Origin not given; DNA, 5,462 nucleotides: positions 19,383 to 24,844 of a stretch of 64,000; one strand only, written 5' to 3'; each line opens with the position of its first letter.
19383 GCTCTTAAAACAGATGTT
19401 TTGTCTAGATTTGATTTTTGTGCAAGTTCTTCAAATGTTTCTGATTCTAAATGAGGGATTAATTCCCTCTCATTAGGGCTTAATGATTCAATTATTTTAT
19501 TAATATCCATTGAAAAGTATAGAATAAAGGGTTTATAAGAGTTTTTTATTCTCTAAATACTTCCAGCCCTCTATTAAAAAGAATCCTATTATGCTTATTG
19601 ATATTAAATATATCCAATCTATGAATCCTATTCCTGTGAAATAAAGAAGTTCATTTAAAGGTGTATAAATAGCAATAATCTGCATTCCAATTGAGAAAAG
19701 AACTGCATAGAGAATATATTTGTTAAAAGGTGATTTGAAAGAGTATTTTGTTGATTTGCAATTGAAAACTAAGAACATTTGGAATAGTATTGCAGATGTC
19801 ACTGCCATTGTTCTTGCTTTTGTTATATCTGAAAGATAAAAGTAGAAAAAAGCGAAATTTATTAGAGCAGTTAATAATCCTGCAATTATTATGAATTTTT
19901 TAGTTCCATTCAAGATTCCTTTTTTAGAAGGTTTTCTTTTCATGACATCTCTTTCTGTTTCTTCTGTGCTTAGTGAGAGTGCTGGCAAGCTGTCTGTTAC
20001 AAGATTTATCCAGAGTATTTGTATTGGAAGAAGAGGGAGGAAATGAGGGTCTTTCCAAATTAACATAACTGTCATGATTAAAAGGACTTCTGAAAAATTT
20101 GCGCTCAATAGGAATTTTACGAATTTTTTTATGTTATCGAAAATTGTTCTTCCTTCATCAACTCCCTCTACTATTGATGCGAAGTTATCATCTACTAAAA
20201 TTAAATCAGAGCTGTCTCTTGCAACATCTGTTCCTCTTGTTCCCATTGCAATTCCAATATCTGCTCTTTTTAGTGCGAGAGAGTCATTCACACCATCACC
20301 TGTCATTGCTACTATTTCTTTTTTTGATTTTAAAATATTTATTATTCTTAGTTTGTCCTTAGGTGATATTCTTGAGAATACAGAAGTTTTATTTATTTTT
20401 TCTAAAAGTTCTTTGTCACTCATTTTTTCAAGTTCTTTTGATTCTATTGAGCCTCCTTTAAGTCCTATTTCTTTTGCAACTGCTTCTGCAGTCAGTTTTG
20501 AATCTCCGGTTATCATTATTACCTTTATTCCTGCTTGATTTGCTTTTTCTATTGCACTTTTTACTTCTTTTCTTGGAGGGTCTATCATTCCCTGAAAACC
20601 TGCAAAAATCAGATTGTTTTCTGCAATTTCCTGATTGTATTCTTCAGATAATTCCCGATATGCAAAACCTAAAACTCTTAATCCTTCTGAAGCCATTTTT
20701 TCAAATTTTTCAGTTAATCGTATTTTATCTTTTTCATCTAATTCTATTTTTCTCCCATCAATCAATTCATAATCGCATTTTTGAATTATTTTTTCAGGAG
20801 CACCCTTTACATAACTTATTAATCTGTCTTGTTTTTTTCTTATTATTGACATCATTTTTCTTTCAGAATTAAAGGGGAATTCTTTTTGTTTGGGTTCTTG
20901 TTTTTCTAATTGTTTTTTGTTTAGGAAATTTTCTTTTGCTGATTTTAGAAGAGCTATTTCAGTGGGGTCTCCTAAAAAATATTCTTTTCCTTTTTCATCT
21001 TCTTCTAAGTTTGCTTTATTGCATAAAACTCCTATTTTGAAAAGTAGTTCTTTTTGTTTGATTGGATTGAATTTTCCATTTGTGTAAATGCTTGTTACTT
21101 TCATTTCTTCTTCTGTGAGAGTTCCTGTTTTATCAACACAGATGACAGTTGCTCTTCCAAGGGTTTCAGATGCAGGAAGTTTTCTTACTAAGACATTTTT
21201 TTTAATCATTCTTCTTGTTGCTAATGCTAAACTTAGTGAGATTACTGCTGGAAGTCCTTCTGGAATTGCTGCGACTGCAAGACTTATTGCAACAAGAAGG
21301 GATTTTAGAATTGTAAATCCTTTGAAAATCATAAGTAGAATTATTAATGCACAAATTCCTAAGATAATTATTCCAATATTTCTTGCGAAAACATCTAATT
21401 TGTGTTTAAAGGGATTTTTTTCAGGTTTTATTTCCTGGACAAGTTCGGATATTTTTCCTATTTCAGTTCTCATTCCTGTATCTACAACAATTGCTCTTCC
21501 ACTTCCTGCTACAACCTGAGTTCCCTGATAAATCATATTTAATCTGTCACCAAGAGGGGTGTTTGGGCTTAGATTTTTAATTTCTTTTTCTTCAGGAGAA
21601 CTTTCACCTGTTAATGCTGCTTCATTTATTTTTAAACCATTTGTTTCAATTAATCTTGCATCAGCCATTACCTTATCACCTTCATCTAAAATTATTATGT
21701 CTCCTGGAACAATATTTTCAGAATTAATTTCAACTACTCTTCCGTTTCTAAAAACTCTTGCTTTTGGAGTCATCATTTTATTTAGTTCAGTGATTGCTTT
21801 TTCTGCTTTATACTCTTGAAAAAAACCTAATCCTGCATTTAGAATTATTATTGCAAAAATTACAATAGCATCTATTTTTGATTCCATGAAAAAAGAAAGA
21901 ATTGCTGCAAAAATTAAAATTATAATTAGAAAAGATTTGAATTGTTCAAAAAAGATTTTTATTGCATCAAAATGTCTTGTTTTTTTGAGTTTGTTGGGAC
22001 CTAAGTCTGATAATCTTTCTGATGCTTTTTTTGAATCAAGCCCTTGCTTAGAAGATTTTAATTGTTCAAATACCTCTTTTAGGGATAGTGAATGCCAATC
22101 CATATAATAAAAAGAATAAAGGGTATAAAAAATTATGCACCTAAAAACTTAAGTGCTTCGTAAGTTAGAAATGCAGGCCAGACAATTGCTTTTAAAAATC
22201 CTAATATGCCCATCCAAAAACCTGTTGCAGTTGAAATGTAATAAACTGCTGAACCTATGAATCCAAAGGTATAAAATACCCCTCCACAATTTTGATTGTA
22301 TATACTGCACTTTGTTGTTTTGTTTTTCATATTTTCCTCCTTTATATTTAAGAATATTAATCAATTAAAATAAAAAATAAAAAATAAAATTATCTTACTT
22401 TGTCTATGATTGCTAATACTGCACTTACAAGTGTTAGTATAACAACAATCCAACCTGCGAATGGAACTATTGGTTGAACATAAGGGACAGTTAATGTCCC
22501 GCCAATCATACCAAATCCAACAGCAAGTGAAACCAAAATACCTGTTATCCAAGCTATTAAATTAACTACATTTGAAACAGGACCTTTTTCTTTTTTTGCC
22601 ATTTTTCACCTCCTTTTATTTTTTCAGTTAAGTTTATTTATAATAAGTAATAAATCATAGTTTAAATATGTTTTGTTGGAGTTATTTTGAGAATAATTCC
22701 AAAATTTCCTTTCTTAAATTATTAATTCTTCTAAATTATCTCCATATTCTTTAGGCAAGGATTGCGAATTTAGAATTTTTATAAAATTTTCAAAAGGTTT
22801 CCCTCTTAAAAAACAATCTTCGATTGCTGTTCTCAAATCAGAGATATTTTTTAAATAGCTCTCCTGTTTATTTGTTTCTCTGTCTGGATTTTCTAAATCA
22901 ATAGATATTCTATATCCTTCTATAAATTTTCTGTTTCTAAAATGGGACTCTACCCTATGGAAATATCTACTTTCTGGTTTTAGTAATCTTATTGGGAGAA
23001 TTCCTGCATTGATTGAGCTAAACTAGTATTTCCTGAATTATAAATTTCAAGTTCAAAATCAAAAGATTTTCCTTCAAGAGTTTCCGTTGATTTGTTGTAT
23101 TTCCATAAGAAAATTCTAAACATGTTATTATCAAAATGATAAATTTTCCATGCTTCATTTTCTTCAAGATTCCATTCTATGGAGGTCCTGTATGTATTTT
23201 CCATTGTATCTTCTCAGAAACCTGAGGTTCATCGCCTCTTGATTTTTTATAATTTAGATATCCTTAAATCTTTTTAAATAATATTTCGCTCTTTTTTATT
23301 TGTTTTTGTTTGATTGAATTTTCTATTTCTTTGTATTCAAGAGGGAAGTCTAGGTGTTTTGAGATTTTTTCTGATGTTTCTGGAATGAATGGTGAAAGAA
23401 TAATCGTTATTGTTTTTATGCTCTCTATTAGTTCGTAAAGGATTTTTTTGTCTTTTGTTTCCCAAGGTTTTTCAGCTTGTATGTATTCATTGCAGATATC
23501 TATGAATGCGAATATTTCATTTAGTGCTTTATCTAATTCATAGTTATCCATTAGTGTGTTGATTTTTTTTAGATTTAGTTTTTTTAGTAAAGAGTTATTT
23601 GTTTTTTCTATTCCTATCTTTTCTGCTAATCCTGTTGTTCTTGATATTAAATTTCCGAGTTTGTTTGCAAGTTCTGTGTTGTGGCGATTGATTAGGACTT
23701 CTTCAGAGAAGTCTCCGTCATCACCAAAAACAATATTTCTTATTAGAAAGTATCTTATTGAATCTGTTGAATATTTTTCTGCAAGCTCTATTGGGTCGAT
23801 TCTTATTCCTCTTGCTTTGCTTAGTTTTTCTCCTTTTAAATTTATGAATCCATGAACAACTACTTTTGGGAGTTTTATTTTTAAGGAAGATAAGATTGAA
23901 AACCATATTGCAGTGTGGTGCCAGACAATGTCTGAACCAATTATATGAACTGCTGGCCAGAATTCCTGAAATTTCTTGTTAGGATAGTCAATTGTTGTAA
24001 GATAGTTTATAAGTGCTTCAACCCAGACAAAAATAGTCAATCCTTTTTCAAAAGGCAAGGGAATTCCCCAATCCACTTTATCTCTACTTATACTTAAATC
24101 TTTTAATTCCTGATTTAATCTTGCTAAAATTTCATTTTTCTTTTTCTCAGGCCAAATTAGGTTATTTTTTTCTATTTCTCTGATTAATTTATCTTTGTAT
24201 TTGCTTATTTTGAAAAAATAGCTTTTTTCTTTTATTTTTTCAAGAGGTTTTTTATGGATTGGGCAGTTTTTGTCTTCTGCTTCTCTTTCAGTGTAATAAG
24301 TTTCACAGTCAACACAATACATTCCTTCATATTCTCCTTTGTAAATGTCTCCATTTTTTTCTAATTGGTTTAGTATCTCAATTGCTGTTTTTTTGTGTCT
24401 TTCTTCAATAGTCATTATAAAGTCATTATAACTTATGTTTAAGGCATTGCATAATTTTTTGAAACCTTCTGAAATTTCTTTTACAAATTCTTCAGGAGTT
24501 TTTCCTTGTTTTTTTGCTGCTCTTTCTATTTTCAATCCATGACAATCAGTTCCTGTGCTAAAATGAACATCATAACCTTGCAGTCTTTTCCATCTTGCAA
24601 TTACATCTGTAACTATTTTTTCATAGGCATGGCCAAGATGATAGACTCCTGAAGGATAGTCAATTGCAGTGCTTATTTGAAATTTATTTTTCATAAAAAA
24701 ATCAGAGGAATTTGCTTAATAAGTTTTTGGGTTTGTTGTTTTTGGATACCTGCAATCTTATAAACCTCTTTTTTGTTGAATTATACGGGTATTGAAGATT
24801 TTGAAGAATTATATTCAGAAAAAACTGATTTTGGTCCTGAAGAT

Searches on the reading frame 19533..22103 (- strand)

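Call 72: search_protein_families(library=pfam, proteins=[window:19533-22103:-], max_evalue=0.001)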
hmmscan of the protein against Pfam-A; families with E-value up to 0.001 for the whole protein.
window:19533-22103:- (856 aa): 6 families
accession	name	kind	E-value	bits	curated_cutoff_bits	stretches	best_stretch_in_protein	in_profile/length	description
PF00122.25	E1-E2_ATPase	-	1e-53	182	28.1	1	110-302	2-181/181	E1-E2 ATPase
PF00689.26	Cation_ATPase_C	-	5.7e-41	140.6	27.3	1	688-850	1-175/175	Cation transporting ATPase, C-terminus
PF13246.12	Cation_ATPase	-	4.1e-26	91.3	21.7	1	359-445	1-90/91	Cation transport ATPase (P-type)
PF00690.31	Cation_ATPase_N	-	3.3e-19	68.8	20.4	1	3-70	1-69/69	Cation transporter/ATPase, N-terminus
PF00702.32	Hydrolase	-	5.5e-19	69.7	26.4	1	320-615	3-191/191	haloacid dehalogenase-like hydrolase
PF08282.18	Hydrolase_3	-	0.00064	20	20.9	0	587-623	195-231/255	haloacid dehalogenase-like hydrolase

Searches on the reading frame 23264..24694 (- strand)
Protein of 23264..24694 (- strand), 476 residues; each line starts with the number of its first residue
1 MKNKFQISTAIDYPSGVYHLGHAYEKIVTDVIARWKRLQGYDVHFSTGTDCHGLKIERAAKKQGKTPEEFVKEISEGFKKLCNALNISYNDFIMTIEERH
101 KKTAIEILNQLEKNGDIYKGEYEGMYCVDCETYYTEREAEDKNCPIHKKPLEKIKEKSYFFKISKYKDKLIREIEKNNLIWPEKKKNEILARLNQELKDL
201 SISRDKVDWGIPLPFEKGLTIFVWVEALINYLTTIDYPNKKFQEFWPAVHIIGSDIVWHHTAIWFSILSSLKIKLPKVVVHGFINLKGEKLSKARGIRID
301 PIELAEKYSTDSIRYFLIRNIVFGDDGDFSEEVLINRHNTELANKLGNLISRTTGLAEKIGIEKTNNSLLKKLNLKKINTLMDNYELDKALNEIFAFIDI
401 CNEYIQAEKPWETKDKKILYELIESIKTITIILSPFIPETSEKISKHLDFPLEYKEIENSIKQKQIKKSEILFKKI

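Call 72: search_protein_families(library=pfam, proteins=[window:23264-24694:-], max_evalue=0.001)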
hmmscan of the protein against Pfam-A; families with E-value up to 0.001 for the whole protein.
window:23264-24694:- (476 aa): 6 families
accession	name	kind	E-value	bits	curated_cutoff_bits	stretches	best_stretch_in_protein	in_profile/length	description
PF09334.17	tRNA-synt_1g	-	2e-98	330.1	20.1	1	7-353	3-390/391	tRNA synthetases class I (M)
PF00133.28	tRNA-synt_1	-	6e-39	134.4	22.7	2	2-215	22-245/414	tRNA synthetases class I (I, L, M and V)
PF01406.26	tRNA-synt_1e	-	9.1e-15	55.2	27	1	17-142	22-147/301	tRNA synthetases class I (C) catalytic domain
PF08264.19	Anticodon_1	-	1.6e-12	48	25.1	1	375-457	12-89/148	Anticodon-binding domain of tRNA ligase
PF19303.5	Anticodon_3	-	3.8e-07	30.5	23.5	1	369-476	14-135/152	Anticodon binding domain of methionyl tRNA ligase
PF01921.24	tRNA-synt_1f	-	0.00042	19.8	27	0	271-319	262-311/360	tRNA synthetases class I (K)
